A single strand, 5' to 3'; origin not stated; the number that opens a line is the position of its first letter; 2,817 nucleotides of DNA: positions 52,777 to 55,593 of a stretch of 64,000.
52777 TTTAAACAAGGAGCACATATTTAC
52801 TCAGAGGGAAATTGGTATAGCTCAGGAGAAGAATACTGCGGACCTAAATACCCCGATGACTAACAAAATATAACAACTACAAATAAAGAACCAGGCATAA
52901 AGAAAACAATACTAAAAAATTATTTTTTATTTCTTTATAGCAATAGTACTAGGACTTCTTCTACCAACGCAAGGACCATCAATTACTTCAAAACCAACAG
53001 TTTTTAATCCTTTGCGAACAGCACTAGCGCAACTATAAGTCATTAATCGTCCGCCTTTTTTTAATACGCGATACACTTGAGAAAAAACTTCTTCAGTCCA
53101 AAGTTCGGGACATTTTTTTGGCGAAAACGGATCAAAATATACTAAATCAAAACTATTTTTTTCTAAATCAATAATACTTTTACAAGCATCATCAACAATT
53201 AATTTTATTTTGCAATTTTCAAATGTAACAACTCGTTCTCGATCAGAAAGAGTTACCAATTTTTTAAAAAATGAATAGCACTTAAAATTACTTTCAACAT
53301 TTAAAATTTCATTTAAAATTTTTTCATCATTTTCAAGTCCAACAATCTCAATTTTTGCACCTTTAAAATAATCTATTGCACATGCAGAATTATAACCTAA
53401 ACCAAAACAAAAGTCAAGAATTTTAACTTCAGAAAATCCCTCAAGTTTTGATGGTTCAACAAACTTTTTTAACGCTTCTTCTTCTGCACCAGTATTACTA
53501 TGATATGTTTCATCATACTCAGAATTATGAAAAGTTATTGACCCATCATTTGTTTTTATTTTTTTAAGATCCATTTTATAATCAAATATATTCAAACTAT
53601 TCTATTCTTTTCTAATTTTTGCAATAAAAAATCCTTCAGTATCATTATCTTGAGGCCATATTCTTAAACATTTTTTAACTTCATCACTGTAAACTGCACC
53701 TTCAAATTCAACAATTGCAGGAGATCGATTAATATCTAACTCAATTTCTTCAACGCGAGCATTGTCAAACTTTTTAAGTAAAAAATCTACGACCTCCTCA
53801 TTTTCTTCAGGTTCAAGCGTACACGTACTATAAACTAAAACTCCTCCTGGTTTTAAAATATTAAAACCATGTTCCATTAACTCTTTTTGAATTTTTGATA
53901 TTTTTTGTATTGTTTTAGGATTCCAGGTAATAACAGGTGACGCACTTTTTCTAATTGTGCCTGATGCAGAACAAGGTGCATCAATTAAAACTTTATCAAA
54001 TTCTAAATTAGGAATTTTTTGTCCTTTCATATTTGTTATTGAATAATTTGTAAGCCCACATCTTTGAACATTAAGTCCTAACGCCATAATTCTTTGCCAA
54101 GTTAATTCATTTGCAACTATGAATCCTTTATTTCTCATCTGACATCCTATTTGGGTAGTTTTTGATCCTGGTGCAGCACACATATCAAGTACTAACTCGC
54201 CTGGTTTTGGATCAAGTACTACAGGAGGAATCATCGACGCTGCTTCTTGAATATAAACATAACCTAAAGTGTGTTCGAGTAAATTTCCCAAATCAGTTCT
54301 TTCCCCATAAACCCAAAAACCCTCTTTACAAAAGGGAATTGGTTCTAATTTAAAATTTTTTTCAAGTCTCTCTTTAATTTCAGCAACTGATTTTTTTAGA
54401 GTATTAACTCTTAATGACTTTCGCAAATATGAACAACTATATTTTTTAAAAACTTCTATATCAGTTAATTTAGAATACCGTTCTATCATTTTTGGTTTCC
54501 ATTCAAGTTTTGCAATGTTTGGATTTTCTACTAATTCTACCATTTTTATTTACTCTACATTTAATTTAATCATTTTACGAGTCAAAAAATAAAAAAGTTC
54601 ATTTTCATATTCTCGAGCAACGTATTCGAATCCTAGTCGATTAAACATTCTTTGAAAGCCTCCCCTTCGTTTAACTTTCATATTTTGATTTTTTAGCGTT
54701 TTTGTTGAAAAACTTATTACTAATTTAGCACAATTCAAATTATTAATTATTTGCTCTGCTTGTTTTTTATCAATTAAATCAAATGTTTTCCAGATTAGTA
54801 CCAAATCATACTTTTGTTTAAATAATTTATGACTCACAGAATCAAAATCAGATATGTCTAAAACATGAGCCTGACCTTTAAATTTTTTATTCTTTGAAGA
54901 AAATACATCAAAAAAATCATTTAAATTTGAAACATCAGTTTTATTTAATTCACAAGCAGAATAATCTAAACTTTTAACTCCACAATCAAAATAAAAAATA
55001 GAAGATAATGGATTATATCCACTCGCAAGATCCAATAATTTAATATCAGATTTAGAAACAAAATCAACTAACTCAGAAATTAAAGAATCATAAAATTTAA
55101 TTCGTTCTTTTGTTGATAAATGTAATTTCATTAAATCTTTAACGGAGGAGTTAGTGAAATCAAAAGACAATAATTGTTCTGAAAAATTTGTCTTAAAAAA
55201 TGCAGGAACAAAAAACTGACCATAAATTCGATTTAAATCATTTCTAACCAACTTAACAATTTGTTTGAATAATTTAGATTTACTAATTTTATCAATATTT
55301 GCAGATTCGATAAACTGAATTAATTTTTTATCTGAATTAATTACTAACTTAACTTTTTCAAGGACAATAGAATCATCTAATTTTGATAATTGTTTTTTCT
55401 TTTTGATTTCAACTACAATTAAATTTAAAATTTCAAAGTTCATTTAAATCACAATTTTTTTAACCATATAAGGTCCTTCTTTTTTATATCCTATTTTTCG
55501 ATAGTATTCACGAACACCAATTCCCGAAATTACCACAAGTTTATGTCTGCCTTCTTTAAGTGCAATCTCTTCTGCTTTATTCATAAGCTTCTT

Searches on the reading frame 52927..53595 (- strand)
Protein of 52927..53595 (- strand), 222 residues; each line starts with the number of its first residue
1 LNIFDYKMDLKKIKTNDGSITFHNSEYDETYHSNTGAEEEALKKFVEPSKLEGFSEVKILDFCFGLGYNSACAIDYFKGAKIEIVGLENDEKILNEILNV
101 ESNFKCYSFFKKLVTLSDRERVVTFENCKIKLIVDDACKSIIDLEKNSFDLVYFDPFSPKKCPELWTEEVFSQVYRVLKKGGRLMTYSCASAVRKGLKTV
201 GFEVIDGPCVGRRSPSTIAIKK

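Call 11: find_encoding_contigs(protein=window:52927-53595:-, flank=3000, max_places=6)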
Protein window:52927-53595:- (222 aa): no gene with exactly this product is on record in the collection.

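Call 19: find_homologous_proteins(query=window:52927-53595:-, max_evalue=1e-10)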
Query window:52927-53595:- (222 aa): 1490 proteins with E <= 1e-10 among 1828 candidates; the best 120 are listed.
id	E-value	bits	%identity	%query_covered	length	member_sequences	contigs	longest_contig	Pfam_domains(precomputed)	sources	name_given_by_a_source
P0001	2.1e-139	481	100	97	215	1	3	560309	PF13649.13,PF05430.18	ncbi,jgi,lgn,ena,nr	ncbi:hypothetical protein HN587_04275 [Candidatus Woesearchaeota archaeon]|jgi:tRNA U34 5-methylamin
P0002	7.1e-75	270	57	96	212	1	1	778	PF05430.18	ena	-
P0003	2.5e-71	258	55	95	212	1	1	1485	PF05430.18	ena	-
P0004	6.0e-70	254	53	96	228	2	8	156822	PF05430.18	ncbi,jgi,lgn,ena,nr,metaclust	ncbi:hypothetical protein HOK51_06670 [Candidatus Woesearchaeota archaeon]|jgi:tRNA U34 5-methylamin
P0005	6.8e-70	253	56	95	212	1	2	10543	PF05430.18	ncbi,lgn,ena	-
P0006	1.0e-69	253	55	95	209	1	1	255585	PF05430.18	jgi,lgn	jgi:tRNA U34 5-methylaminomethyl-2-thiouridine-forming methyltransferase MnmC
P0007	1.4e-69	252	54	97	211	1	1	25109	PF13649.13,PF05430.18,PF01564.24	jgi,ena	-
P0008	9.9e-69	250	52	95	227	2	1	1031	PF05430.18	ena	-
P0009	1.4e-68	249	54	96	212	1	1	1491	PF05430.18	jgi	jgi:tRNA U34 5-methylaminomethyl-2-thiouridine-forming methyltransferase MnmC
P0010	8.1e-68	247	55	96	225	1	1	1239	PF05430.18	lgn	-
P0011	8.9e-68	246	53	96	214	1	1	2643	PF05430.18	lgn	-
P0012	6.0e-67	244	56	96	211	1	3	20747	PF13649.13,PF05430.18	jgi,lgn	jgi:tRNA U34 5-methylaminomethyl-2-thiouridine-forming methyltransferase MnmC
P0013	6.3e-67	244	54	97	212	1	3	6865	PF13847.13,PF13649.13,PF05430.18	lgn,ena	-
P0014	6.6e-67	244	54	97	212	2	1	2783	PF05430.18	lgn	-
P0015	1.4e-66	243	52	96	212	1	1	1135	PF05430.18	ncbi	-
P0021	7.1e-65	237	52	95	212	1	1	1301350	PF05430.18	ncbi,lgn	-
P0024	8.5e-65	237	51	96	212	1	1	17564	PF05430.18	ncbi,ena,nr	ncbi:TPA: hypothetical protein HA265_00305 [Candidatus Woesearchaeota archaeon]|nr:hypothetical prot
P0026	2.4e-64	235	53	97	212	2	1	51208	PF05430.18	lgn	-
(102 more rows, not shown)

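Call 20: find_encoding_contigs(protein=P0001, flank=10000, max_places=4)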
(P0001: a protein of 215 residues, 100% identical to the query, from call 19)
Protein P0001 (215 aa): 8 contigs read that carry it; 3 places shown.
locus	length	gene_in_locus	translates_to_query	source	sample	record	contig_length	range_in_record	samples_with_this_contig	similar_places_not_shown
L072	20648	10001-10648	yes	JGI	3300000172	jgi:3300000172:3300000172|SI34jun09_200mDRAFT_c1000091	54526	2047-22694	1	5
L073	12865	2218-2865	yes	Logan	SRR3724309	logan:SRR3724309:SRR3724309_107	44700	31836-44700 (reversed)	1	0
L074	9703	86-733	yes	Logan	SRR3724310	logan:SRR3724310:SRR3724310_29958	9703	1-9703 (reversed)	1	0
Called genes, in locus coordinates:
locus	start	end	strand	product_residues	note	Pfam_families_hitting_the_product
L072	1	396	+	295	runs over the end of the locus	PF00142:Fer4_NifH (faint), PF01656:CbiA, PF06564:CBP_BcsQ, PF10609:ParA, PF13500:AAA_26, PF13614:AAA_31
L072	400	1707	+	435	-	PF00753:Lactamase_B, PF23023:Anti-Pycsar_Apyc1 (weak), PF12706:Lactamase_B_2, PF16661:Lactamase_B_6, PF10996:Beta-Casp, PF07521:RMMBL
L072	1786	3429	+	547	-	-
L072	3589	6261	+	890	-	PF00690:Cation_ATPase_N, PF00122:E1-E2_ATPase, PF13246:Cation_ATPase, PF00702:Hydrolase, PF00689:Cation_ATPase_C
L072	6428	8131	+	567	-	PF23613:ELP3_N, PF04055:Radical_SAM, PF16199:Radical_SAM_C, PF00583:Acetyltransf_1 (weak), PF13673:Acetyltransf_10 (weak)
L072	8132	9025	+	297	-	PF07091:FmrO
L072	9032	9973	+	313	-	PF17125:Methyltr_RsmF_N, PF01189:Methyltr_RsmB-F, PF01728:FtsJ (weak)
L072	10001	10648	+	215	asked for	PF13649:Methyltransf_25 (faint), PF05430:Methyltransf_30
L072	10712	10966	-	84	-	-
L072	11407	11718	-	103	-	-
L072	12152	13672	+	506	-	PF00932:LTD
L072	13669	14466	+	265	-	-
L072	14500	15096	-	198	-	-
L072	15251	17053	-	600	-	PF04675:DNA_ligase_A_N, PF01068:DNA_ligase_A_M, PF04679:DNA_ligase_A_C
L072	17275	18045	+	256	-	PF00881:Nitroreductase, PF14512:TM1586_NiRdase (faint), PF00881:Nitroreductase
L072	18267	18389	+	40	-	PF13240:Zn_Ribbon_1 (weak)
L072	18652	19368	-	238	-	PF03946:Ribosomal_L11_N, PF00298:Ribosomal_L11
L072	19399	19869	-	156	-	PF03439:Spt5-NGN, PF00467:KOW (faint)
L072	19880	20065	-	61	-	PF00584:SecE (weak)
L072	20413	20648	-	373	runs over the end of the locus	PF00091:Tubulin, PF12327:FtsZ_C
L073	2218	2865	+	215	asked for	PF13649:Methyltransf_25 (faint), PF05430:Methyltransf_30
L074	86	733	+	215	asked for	PF13649:Methyltransf_25 (faint), PF05430:Methyltransf_30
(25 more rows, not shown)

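Call 21: find_encoding_contigs(protein=P0004, flank=6000, max_places=4)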
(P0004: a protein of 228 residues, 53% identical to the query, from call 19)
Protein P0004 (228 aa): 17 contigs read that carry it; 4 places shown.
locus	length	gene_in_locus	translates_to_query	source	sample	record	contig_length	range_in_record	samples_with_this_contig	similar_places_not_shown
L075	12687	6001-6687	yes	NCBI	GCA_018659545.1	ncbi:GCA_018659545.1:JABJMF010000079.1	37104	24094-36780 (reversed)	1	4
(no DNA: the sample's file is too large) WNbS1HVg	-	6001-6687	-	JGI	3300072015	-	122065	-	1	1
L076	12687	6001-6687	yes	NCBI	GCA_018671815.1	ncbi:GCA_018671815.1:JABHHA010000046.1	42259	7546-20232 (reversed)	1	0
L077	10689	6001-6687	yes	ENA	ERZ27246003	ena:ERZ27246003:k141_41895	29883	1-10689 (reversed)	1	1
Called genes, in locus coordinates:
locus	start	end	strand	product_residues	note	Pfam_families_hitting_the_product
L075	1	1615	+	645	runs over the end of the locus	PF08282:Hydrolase_3 (faint), PF00702:Hydrolase, PF13246:Cation_ATPase, PF00689:Cation_ATPase_C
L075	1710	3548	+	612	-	PF23613:ELP3_N, PF04055:Radical_SAM, PF16199:Radical_SAM_C, PF00583:Acetyltransf_1 (weak), PF13508:Acetyltransf_7 (faint), PF13673:Acetyltransf_10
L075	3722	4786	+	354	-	PF07091:FmrO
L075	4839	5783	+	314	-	PF17125:Methyltr_RsmF_N, PF01189:Methyltr_RsmB-F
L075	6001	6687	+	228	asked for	PF05430:Methyltransf_30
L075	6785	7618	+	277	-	PF03630:Fumble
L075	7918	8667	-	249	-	PF01978:TrmB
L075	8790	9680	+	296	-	-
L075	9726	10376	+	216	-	-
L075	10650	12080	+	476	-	PF00932:LTD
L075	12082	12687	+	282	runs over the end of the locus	PF22076:Cep192_D6 (weak)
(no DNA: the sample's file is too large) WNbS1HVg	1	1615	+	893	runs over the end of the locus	PF00690:Cation_ATPase_N, PF00122:E1-E2_ATPase, PF00702:Hydrolase, PF13246:Cation_ATPase, PF08282:Hydrolase_3 (faint), PF00689:Cation_ATPase_C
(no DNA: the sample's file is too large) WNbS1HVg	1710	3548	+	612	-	PF23613:ELP3_N, PF04055:Radical_SAM, PF16199:Radical_SAM_C, PF00583:Acetyltransf_1 (weak), PF13508:Acetyltransf_7 (faint), PF13673:Acetyltransf_10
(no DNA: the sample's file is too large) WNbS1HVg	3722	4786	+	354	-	PF07091:FmrO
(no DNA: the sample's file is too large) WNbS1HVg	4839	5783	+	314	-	PF17125:Methyltr_RsmF_N, PF01189:Methyltr_RsmB-F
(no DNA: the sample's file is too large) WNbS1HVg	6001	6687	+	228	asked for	PF05430:Methyltransf_30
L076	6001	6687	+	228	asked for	PF05430:Methyltransf_30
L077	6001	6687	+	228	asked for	PF05430:Methyltransf_30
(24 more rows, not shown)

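Call 25: find_encoding_contigs(protein=P0006, flank=8000, max_places=3)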
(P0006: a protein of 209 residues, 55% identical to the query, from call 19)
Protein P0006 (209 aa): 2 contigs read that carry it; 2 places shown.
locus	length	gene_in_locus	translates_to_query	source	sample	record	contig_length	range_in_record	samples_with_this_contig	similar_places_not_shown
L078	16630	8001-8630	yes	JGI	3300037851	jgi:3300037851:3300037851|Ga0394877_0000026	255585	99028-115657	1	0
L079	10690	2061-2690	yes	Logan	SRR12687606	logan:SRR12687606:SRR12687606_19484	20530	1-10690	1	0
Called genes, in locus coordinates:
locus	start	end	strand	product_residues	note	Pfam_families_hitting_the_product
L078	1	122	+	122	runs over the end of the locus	-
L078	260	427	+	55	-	-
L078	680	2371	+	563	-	PF03485:Arg_tRNA_synt_N, PF00750:tRNA-synt_1d, PF05746:DALR_1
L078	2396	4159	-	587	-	PF13522:GATase_6, PF13537:GATase_7, PF01380:SIS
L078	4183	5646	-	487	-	PF02878:PGM_PMM_I, PF02879:PGM_PMM_II, PF02880:PGM_PMM_III, PF00408:PGM_PMM_IV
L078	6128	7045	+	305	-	PF01022:HTH_5 (weak), PF12840:HTH_20, PF05124:S_layer_C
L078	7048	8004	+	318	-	PF17125:Methyltr_RsmF_N, PF01189:Methyltr_RsmB-F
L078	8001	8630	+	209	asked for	PF05430:Methyltransf_30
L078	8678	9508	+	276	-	PF02498:Bro-N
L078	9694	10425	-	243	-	-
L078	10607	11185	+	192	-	PF01909:NTP_transf_2, PF18765:Polbeta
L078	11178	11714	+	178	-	-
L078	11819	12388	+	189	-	PF01909:NTP_transf_2, PF18765:Polbeta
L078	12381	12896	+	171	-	PF05168:HEPN (faint)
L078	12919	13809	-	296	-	-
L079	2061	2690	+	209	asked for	PF05430:Methyltransf_30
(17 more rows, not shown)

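Call 26: find_encoding_contigs(protein=P0007, flank=8000, max_places=3)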
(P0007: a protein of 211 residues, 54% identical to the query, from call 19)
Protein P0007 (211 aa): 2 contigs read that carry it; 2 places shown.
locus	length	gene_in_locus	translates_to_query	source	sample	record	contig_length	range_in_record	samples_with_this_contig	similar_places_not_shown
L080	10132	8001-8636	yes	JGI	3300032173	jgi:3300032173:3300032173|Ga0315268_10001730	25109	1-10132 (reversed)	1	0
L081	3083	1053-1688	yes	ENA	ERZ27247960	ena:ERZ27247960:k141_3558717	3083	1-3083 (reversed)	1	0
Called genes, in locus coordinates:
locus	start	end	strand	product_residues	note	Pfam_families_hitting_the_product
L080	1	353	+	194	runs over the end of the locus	PF01725:Ham1p_like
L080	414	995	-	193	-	-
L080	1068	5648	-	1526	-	-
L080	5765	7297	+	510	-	PF02074:Peptidase_M32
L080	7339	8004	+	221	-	PF09335:VTT_dom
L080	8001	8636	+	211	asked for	PF13649:Methyltransf_25 (faint), PF01564:Spermine_synth (faint), PF05430:Methyltransf_30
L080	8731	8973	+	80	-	PF14076:DUF4258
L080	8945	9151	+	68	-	PF10049:DUF2283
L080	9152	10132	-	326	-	?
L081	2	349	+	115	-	?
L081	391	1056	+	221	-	PF09335:VTT_dom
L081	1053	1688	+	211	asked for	PF13649:Methyltransf_25 (faint), PF01564:Spermine_synth (faint), PF05430:Methyltransf_30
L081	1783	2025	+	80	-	PF14076:DUF4258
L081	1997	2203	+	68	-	PF10049:DUF2283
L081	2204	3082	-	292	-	?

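Call 27: find_encoding_contigs(protein=P0012, flank=8000, max_places=3)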
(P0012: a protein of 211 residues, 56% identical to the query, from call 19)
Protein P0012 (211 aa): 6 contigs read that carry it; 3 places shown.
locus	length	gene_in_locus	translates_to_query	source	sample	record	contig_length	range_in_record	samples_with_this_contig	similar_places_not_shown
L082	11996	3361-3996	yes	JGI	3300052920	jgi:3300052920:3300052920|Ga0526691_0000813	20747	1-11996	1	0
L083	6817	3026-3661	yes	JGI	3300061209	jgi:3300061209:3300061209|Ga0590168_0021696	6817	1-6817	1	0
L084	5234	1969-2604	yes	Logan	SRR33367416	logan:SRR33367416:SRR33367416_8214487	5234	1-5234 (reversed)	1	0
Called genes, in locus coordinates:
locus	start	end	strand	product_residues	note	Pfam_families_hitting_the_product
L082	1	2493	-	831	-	?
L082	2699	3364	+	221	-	PF09335:VTT_dom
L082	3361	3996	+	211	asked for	PF13649:Methyltransf_25 (faint), PF05430:Methyltransf_30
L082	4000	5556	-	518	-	PF00990:GGDEF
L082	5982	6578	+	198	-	-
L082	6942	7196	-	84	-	-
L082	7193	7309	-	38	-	-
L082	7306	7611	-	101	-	-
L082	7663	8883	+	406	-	PF08281:Sigma70_r4_2 (faint), PF13384:HTH_23 (faint)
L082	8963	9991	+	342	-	-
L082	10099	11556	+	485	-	PF00932:LTD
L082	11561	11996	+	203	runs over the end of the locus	-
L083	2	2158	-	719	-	?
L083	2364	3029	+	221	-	PF09335:VTT_dom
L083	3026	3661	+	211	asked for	PF13649:Methyltransf_25 (faint), PF05430:Methyltransf_30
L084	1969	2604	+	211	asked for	PF13649:Methyltransf_25 (faint), PF05430:Methyltransf_30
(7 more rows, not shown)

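Call 49: find_encoding_contigs(protein=P0005, flank=6000, max_places=2)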
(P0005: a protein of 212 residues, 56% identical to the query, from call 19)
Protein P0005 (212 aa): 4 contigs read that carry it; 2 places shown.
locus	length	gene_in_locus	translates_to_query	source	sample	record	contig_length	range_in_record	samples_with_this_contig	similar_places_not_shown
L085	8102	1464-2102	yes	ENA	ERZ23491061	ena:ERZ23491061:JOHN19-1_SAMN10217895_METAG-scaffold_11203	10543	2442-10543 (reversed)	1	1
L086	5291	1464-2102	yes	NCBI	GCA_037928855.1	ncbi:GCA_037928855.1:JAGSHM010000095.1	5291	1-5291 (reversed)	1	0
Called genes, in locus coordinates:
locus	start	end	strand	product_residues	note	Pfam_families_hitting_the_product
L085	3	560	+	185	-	?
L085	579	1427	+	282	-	-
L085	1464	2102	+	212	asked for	PF05430:Methyltransf_30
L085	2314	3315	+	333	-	-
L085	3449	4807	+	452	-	PF00932:LTD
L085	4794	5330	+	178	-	-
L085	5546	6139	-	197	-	-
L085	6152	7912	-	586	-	PF04675:DNA_ligase_A_N, PF01068:DNA_ligase_A_M, PF04679:DNA_ligase_A_C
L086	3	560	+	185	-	?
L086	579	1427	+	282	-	-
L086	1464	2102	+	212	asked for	PF05430:Methyltransf_30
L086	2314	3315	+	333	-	-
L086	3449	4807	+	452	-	PF00932:LTD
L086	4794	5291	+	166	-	?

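Call 50: find_encoding_contigs(protein=P0021, flank=6000, max_places=2)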
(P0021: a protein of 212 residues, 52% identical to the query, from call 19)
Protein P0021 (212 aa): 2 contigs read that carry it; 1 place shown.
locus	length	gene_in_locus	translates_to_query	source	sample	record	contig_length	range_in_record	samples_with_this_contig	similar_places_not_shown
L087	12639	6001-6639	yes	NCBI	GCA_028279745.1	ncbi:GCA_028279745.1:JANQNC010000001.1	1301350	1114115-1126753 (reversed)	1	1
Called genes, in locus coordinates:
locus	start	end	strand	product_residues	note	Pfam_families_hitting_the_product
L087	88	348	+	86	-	-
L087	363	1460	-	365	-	-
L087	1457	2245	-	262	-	PF00175:NAD_binding_1 (weak), PF10418:DHODB_Fe-S_bind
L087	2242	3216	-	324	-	PF01180:DHO_dh, PF01207:Dus (weak)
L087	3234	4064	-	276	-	PF00215:OMPdecase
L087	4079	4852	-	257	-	-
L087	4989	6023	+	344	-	-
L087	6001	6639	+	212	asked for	PF05430:Methyltransf_30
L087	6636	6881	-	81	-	-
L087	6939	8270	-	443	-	PF02878:PGM_PMM_I, PF02879:PGM_PMM_II, PF02880:PGM_PMM_III, PF00408:PGM_PMM_IV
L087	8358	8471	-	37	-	-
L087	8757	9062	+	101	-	-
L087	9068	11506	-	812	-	PF13948:DUF4215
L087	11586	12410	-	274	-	PF00881:Nitroreductase, PF14512:TM1586_NiRdase (faint), PF00881:Nitroreductase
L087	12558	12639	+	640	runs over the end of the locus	PF04675:DNA_ligase_A_N, PF01068:DNA_ligase_A_M, PF09414:RNA_ligase (weak), PF04679:DNA_ligase_A_C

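Call 51: find_encoding_contigs(protein=P0026, flank=6000, max_places=2)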
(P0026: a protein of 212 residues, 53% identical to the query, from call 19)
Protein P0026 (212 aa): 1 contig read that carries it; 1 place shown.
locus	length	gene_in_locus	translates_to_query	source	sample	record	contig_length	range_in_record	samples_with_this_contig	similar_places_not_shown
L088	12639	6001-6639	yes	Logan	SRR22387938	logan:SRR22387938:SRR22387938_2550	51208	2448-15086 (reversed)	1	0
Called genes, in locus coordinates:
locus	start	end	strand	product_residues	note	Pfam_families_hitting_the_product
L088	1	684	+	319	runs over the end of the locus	PF03320:FBPase_glpX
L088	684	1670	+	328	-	PF01791:DeoC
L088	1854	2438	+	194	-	-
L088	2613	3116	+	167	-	-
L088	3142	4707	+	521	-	PF00271:Helicase_C, PF21280:Helicase_dom4_arc, PF14520:HHH_5 (weak)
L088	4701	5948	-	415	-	PF13793:Pribosyltran_N, PF14572:Pribosyl_synth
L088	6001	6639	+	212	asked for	PF05430:Methyltransf_30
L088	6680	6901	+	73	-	PF26688:RHH_12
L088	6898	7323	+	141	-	PF10130:PIN_2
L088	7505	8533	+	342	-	PF13428:TPR_14 (faint)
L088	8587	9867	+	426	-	-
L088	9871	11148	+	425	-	PF00155:Aminotran_1_2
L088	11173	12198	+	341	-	PF01142:TruD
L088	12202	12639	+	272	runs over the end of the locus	PF08241:Methyltransf_11 (faint), PF05175:MTS (weak), PF13649:Methyltransf_25, PF13847:Methyltransf_31 (weak), PF01564:Spermine_synth (weak), PF05430:Methyltransf_30 (weak)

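Call 52: find_encoding_contigs(protein=P0024, flank=6000, max_places=2)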
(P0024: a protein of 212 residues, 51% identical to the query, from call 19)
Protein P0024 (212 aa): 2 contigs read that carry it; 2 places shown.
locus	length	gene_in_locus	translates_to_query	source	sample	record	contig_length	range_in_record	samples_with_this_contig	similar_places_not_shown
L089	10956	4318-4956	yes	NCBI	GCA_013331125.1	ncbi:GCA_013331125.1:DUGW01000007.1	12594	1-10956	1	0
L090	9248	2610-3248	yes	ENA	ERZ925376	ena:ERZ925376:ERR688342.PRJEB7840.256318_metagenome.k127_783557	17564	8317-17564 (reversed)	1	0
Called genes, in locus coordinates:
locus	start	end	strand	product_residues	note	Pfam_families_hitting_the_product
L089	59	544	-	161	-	-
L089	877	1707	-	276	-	-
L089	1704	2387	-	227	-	-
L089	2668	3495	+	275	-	-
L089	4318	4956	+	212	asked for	PF05430:Methyltransf_30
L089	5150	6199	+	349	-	-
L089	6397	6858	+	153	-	-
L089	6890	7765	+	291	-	-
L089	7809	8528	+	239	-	-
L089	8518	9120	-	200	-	-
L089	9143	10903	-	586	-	PF04675:DNA_ligase_A_N, PF01068:DNA_ligase_A_M, PF04679:DNA_ligase_A_C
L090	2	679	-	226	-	?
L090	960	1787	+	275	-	-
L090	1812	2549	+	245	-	PF05887:Trypan_PARP (weak)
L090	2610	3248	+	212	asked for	PF05430:Methyltransf_30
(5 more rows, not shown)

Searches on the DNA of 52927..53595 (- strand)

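Call 45: search_rna_families(sources=[L016, L030, L075, L078, L082], threshold=gathering)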
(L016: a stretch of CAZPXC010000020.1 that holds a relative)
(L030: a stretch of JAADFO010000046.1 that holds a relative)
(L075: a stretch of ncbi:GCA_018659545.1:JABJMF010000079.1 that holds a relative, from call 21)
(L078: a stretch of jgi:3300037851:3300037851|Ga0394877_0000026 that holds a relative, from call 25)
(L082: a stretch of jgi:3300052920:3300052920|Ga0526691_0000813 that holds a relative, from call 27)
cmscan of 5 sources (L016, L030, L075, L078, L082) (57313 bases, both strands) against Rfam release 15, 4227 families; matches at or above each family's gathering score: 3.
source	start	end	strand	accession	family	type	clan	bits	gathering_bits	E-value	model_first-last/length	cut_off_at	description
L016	4948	5021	-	RF00005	tRNA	Gene; tRNA;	CL00001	62.9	29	2.6e-11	1-71/71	no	tRNA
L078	9564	9637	+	RF00005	tRNA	Gene; tRNA;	CL00001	50.4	29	6.8e-08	1-71/71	no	tRNA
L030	1542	1644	-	RF00005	tRNA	Gene; tRNA;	CL00001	50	29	8.9e-08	1-71/71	no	tRNA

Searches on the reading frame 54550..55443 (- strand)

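Call 44: search_protein_families(library=pfam, proteins=[window:54550-55443:-], max_evalue=0.001)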
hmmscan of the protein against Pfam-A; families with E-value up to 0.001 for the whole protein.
window:54550-55443:- (297 aa): 1 family
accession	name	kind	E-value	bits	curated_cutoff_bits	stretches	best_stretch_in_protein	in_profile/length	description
PF07091.17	FmrO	-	2.6e-09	37.3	27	1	98-266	74-234/255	Ribosomal RNA methyltransferase (FmrO)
